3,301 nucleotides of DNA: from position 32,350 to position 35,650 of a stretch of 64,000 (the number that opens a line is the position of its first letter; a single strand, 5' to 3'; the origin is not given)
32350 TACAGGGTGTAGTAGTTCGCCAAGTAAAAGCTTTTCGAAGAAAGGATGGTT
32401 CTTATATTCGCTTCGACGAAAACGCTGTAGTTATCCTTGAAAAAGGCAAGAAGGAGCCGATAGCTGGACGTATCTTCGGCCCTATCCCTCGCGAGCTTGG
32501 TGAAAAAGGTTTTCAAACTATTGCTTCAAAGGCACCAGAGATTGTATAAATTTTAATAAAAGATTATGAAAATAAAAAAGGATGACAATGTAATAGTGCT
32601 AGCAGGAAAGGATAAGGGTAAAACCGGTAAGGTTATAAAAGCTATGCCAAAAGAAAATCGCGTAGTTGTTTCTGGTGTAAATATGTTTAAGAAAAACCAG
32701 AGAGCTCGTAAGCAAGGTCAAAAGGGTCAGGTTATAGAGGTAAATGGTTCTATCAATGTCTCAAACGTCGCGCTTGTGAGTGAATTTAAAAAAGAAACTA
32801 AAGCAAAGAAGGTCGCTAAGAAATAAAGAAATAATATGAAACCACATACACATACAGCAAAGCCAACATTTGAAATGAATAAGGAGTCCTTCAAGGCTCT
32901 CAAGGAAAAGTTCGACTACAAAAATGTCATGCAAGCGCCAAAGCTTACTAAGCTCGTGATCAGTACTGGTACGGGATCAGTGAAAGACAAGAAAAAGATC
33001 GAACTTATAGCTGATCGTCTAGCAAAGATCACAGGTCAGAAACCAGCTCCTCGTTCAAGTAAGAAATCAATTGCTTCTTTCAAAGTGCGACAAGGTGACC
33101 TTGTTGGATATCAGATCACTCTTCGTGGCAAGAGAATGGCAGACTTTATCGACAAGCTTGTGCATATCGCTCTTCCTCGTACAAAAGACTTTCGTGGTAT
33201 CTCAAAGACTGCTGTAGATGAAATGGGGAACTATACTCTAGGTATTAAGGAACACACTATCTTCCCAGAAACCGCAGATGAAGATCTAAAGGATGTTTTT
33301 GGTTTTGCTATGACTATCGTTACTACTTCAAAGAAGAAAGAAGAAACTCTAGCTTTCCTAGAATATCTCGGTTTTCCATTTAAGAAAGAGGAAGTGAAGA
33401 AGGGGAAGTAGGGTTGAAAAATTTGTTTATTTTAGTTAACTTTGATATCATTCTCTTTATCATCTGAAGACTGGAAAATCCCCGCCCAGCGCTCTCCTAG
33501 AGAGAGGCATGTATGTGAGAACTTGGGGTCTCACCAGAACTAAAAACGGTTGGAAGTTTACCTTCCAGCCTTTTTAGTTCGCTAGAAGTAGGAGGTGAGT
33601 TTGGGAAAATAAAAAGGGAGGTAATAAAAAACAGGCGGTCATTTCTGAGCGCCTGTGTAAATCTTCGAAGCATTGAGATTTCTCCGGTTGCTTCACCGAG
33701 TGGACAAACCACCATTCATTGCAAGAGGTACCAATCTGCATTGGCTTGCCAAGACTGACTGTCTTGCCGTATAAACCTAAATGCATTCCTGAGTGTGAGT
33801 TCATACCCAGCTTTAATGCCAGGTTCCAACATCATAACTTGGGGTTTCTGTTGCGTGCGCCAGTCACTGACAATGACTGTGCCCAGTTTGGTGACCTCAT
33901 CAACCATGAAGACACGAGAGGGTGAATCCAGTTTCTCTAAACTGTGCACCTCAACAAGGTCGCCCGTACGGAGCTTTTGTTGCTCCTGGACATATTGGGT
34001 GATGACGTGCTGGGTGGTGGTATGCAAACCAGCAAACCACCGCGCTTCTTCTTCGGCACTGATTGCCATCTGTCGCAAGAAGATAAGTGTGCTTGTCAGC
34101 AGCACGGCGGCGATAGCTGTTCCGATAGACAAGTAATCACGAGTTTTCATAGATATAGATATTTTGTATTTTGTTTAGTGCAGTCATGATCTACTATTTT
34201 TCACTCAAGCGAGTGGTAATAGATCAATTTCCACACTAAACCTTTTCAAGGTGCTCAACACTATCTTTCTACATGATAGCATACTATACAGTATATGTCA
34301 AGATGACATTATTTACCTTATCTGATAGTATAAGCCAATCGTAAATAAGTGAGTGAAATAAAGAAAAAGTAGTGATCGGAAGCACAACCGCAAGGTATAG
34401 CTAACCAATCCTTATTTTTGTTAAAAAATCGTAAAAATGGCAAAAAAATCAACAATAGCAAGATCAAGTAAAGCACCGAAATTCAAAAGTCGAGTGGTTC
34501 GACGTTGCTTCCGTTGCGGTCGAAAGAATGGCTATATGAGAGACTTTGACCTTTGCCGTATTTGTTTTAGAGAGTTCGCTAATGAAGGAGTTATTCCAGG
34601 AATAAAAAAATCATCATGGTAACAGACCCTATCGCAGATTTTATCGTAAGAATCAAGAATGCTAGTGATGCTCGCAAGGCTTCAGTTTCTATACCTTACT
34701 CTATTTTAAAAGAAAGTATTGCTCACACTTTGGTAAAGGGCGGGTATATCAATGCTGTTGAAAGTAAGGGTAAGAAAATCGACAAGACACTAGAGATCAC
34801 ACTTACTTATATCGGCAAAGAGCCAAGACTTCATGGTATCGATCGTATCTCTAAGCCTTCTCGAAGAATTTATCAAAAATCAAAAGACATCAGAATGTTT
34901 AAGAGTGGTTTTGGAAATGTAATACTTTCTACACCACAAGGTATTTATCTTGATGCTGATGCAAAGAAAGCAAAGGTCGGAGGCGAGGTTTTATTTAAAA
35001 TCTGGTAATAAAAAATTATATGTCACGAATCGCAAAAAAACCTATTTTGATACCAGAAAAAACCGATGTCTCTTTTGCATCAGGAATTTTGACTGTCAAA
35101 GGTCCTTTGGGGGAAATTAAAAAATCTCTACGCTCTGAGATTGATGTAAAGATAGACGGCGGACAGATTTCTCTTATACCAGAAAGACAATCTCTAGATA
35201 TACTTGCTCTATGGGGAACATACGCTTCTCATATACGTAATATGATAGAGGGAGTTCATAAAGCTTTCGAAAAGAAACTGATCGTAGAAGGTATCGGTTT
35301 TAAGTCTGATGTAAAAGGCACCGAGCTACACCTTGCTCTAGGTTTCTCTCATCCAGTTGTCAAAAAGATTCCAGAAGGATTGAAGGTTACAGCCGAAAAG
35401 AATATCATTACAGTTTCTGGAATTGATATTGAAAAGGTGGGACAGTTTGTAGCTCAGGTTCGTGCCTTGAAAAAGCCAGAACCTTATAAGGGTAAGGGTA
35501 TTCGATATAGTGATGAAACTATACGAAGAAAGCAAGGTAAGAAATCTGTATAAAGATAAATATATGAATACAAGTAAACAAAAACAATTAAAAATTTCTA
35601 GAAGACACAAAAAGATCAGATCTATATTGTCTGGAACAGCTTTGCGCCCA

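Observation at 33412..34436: About 1 kb GC-rich foreign cassette in the ribosomal spc operon, between rplE (L5) and rpsN (S14)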

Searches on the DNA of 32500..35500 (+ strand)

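Call 4: search_rna_families(source=window, start=32500, end=35500, threshold=evalue, max_evalue=1, show_alignments=3)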
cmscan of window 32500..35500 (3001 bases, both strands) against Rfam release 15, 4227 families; matches with E-value up to 1: 3.
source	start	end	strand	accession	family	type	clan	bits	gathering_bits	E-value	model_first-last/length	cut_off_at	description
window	33537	33580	+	RF04255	MIR8001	Gene; miRNA;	-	22.9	90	0.38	11-55/67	no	MIR8001 microRNA precursor family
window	35138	35219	+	RF01625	ceN28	Gene; snRNA; snoRNA; CD-box;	-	19.7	70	0.86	1-88/88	no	Caenorhabditis snoRNA ceN28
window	34408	34456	-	RF02060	STnc410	Gene; sRNA;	-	18.5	50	0.67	1-158/158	no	Enterobacterial sRNA STnc410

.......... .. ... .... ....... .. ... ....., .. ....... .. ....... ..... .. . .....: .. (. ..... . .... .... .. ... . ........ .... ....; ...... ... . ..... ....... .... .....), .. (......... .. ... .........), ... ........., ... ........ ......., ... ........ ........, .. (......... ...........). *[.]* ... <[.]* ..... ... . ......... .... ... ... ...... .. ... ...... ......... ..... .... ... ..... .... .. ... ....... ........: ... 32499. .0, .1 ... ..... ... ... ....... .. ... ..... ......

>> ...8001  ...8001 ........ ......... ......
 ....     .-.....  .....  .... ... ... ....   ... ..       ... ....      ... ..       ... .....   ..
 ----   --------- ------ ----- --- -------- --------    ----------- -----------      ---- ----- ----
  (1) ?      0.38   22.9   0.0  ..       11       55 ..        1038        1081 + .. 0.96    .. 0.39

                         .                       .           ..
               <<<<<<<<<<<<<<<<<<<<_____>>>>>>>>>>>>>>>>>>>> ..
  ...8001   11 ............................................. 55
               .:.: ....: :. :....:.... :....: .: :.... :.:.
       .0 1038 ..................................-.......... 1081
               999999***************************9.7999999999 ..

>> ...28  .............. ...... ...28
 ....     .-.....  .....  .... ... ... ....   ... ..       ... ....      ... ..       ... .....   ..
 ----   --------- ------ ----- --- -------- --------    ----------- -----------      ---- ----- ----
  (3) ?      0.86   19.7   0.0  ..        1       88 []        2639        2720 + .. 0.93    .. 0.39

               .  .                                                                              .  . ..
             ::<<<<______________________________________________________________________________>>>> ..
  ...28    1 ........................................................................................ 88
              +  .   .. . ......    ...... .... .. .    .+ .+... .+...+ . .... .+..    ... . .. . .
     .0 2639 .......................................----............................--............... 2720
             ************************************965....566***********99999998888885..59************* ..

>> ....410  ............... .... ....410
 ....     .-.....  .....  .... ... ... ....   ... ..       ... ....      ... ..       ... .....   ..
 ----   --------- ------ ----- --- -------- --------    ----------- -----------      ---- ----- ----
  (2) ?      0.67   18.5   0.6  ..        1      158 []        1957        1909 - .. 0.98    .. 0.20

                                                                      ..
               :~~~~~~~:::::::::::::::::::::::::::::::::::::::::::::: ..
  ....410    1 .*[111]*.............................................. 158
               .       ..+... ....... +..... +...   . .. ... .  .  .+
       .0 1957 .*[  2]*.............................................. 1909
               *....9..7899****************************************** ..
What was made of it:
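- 34372..34424 (+): Conserved structured leader of rpsN. P1 is GAUYGG/CCAAUC. Then a 1x2 internal loop, P2 AGC/GCU, an internal loop and a variable P3 hairpin, followed by a U-run. An outer A-rich/U-run helix starts at about 34362. It is a candidate r-protein-responsive attenuator. No Rfam 15 family at E <= 1 (call 4).
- On Known Rfam r-leader or any Rfam family: cmscan of 32500-35500 at E <= 1 finds nothing on the leader (call 4).
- Closest known: Ribosomal-protein leader RNAs acting by transcription attenuation. Different: It has a different sequence and structure and matches no Rfam 15 family (call 4).
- Tried and rejected: Rfam at E <= 1 over 32.5-35.5 kb gave only chance-level hits (MIR8001 on the terminator hairpin, STnc410) (call 4).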

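Call 8: search_dna_similar(query=window:33412-34436:+, collection=plasmids, mode=distant)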
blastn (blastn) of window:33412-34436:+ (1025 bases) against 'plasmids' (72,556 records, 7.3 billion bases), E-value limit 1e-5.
No match.
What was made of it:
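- Tried and rejected: Plasmid DNA search with the whole spacer found no match (call 8).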

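Call 53: build_rna_model(alignment_id=A4, structure=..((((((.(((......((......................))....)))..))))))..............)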
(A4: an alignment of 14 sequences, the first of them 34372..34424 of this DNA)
Model R1 built from alignment A4 (14 sequences, 73 columns); structure: as given.
model positions 55; base pairs 11; branch points 0; effective number of sequences 13.09; information 1.011 bits per position. Calibrated on 0.2 Mb of random sequence (short: E-values are rough).
structure used (alignment columns):
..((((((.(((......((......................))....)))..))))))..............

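Call 56: search_with_rna_model(model_id=R1, sources=[window, L003, L009, L010, L016, L017, L018, L019, L020, L021, L022, L023, L024, L025, L026, L027, L028, L029, L030, L031, L032, L033, L034, L035, L036, L037, L038, L039, L040, L041, L042, L043, L044, L045, L046, L047, L048, L049, L050, L051, L052, L053, L054, L055, L056, L057, L058, L059, L060, L061, L062, L063, L064, L065, L066, L067, L068, L069, L070, L071, L072, L073, L074, L075, L076, L077, L078, L079, L080, L081, L082, L083, L084, L085, L086, L087, L088, L089, L090, L091, L092, L093, L094], max_evalue=1, make_alignment=true)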
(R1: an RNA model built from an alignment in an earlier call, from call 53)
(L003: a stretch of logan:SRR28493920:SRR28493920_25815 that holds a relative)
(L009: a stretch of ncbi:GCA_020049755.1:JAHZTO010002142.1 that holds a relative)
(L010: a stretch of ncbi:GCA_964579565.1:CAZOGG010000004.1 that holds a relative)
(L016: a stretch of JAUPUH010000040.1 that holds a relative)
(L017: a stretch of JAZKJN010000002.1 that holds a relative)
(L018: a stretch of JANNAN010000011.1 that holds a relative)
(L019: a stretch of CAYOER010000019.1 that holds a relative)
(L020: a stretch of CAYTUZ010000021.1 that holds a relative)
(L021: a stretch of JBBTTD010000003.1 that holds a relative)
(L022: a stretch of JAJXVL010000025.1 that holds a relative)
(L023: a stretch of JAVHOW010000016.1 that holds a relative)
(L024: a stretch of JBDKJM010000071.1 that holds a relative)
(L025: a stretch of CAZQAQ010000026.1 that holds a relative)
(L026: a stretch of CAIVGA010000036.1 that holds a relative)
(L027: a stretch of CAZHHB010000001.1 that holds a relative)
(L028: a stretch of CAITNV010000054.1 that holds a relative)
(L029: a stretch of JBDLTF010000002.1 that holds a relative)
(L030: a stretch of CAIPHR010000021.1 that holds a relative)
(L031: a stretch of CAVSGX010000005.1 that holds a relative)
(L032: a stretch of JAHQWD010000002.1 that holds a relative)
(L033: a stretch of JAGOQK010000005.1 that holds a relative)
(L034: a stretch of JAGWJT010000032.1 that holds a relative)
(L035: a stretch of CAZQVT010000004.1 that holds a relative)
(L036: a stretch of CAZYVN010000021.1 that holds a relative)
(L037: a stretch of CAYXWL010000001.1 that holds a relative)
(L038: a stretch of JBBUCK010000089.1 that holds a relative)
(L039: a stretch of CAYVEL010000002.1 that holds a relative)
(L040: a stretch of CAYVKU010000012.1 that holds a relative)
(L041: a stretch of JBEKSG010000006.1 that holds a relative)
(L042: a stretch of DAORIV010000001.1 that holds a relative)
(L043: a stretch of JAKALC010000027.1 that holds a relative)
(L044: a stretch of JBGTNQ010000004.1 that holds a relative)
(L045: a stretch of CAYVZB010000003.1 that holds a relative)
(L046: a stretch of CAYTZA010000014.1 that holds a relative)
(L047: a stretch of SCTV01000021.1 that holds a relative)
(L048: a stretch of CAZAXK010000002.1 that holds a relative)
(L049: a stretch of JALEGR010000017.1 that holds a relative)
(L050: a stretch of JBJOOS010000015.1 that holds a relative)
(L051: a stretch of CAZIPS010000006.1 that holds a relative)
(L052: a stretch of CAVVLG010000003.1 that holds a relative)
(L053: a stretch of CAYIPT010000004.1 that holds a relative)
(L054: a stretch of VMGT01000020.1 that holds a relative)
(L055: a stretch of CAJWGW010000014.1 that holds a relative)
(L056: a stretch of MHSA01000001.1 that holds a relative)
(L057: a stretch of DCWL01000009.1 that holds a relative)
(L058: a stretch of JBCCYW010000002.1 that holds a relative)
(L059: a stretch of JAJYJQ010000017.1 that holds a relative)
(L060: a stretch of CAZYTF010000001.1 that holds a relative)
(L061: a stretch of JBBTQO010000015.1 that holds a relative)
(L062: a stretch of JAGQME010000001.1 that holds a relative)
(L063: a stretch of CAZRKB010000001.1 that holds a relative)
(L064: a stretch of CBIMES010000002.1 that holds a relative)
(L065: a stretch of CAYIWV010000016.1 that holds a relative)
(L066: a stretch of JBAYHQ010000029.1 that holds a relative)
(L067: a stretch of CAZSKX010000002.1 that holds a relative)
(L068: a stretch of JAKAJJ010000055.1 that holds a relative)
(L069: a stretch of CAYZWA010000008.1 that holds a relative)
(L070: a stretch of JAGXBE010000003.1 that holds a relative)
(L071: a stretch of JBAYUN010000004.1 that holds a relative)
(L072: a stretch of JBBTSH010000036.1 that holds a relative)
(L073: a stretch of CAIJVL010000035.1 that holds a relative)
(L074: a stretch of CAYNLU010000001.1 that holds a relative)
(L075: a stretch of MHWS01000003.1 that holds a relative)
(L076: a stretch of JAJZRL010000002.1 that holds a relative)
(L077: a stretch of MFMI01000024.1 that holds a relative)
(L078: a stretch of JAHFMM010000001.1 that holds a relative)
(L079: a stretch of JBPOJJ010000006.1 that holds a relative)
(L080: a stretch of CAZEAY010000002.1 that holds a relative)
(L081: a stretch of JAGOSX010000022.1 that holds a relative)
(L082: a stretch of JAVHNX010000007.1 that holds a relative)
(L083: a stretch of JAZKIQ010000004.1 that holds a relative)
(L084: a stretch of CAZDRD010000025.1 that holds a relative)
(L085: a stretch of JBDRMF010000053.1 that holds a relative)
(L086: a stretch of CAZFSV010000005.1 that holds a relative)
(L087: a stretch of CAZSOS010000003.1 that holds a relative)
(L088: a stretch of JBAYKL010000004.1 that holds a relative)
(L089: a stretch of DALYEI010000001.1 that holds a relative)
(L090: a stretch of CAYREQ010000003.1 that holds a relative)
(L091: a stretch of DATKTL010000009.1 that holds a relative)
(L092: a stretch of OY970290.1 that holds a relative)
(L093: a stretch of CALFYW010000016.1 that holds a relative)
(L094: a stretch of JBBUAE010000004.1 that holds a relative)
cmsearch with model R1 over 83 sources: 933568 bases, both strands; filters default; matches with E-value up to 1: 14.
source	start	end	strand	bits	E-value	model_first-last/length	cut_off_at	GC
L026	7981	8035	+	67.4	1.1e-12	1-55/55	no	0.42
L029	10358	10412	+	66.1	2.2e-12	1-55/55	no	0.4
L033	11350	11404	+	65.9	2.4e-12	1-55/55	no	0.49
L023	11089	11142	+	63.4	9.8e-12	1-55/55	no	0.44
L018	5757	5817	+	62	2.2e-11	1-55/55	no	0.41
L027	10366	10433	+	61.5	2.9e-11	1-55/55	no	0.46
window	34372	34424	+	60.2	6.1e-11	1-55/55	no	0.4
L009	7289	7342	+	60.1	6.4e-11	1-55/55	no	0.43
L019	7799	7863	+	58.3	1.7e-10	1-55/55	no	0.4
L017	4911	4964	+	58.2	1.9e-10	1-55/55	no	0.54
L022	3051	3104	+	57.5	2.8e-10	1-55/55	no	0.46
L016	4574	4646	+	57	3.7e-10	1-55/55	no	0.47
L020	7403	7470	+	55.6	7.8e-10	1-55/55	no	0.44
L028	6623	6680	+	48.4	4.6e-08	1-55/55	no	0.48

Alignment A5: 14 matches aligned to the model, 73 columns, each read 5' to 3' on its own strand. Consensus structure (alignment columns), stored with it:
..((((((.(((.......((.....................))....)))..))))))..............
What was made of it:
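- Tried and rejected: The covariance model R1 found no leader copies beyond its 14 training loci among 83 sources, so the motif is confined to the sub-clade with about >=70% uL5 identity (call 56).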
